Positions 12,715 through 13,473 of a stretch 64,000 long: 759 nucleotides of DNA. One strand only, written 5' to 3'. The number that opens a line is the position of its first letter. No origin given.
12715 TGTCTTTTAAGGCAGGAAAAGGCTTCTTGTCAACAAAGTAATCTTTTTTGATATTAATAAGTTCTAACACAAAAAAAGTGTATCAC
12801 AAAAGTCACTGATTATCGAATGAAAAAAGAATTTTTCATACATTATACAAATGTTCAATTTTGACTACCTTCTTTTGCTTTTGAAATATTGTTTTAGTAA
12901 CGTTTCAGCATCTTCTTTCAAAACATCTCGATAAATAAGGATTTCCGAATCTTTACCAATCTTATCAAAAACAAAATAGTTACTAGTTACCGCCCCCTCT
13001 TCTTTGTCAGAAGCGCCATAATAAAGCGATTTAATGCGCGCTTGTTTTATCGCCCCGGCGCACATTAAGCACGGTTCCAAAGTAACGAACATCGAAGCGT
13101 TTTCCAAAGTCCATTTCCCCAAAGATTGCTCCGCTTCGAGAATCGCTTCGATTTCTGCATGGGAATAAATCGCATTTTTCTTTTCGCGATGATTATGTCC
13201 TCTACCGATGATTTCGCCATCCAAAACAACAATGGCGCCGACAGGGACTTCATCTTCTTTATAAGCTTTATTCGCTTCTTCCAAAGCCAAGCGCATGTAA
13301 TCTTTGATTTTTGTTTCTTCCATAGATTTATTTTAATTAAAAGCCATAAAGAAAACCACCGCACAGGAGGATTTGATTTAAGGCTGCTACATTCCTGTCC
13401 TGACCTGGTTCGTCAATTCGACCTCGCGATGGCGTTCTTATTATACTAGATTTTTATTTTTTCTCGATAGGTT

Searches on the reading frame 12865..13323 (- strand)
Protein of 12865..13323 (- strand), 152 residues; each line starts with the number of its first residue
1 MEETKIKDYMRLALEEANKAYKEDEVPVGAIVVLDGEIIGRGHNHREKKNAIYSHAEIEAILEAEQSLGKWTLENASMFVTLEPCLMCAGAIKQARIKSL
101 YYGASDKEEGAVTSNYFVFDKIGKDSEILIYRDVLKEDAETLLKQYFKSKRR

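Call 58: search_protein_families(library=pfam, proteins=[window:12865-13323:-])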
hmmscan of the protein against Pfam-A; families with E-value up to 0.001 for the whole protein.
window:12865-13323:- (152 aa): 3 families
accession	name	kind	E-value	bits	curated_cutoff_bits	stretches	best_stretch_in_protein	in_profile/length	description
PF14437.12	MafB19-deam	-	1.5e-36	125.9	27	1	7-151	4-142/142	MafB19-like deaminase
PF00383.29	dCMP_cyt_deam_1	-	7.9e-29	100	25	1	5-103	3-101/102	Cytidine and deoxycytidylate deaminase zinc-binding region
PF14439.12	Bd3614-deam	-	2.4e-07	31.2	38.5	1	28-106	11-92/113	Bd3614-like deaminase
